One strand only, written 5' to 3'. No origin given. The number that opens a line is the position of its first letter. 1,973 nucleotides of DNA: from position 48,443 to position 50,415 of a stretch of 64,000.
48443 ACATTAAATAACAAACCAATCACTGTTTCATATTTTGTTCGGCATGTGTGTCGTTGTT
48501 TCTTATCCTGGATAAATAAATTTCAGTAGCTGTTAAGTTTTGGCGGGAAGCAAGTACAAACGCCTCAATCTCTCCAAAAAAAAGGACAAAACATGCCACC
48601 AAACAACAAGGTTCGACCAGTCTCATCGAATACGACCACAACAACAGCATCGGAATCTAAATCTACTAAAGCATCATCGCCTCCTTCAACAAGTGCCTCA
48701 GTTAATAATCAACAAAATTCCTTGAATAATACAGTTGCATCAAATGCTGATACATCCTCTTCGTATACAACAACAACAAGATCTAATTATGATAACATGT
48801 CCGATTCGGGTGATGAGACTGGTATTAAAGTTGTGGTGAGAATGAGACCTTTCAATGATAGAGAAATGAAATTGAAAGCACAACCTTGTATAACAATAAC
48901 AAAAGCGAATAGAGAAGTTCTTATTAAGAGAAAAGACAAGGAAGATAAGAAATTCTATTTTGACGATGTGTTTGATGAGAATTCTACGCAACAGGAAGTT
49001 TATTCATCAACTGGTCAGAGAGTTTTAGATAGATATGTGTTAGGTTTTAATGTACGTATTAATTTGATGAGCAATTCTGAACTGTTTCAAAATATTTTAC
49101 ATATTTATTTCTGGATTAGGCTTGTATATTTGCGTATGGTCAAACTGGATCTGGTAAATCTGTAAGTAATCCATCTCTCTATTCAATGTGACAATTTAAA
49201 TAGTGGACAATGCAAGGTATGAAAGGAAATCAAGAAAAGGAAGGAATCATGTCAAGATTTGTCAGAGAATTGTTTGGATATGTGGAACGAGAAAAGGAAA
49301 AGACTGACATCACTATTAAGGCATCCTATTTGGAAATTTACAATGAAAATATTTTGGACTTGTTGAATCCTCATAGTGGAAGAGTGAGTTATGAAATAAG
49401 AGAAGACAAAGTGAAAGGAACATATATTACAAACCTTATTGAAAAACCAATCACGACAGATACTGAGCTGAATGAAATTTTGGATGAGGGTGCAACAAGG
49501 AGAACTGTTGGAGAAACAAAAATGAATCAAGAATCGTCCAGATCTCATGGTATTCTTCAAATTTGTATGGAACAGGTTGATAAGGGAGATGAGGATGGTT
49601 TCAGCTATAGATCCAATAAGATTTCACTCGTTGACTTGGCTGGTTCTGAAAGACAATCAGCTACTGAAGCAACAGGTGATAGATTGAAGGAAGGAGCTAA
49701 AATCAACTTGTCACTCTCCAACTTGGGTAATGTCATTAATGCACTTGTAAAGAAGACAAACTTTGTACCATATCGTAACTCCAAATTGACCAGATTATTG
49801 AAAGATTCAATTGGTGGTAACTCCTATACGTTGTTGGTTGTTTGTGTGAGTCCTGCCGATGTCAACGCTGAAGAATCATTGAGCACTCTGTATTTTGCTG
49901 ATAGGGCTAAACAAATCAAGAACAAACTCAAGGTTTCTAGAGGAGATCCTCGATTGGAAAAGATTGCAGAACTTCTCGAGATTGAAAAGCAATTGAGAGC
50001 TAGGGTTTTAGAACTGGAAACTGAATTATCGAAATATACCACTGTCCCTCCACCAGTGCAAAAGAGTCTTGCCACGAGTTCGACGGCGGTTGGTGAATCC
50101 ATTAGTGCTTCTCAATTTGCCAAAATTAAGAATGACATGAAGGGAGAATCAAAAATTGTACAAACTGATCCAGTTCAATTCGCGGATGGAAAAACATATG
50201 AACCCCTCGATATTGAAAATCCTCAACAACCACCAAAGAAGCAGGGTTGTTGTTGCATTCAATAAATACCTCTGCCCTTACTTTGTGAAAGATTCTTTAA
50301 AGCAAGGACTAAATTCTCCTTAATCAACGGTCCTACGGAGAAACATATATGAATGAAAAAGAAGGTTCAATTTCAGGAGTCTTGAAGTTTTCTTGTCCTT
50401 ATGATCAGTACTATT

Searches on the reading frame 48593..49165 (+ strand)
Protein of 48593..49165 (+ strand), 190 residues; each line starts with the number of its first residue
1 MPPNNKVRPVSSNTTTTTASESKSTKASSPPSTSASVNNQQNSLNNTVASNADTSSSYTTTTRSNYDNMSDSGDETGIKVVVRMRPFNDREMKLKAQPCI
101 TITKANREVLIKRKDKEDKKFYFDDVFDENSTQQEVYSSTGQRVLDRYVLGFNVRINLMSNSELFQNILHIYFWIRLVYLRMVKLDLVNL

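Call 73: search_protein_families(library=pfam, proteins=[window:48593-49165:+], max_evalue=0.0001)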
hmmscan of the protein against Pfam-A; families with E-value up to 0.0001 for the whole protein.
window:48593-49165:+ (190 aa): 1 family
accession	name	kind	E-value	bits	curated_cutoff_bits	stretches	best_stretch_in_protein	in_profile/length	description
PF00225.29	Kinesin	-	1.4e-09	37.9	29.3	1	83-156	1-78/327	Kinesin motor domain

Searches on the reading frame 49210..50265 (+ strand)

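Call 73: search_protein_families(library=pfam, proteins=[window:49210-50265:+], max_evalue=0.0001)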
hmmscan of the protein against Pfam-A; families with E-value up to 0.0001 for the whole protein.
window:49210-50265:+ (351 aa): 1 family
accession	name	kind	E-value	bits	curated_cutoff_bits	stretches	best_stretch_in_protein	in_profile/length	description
PF00225.29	Kinesin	-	7.5e-82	275.4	29.3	1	4-236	92-327/327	Kinesin motor domain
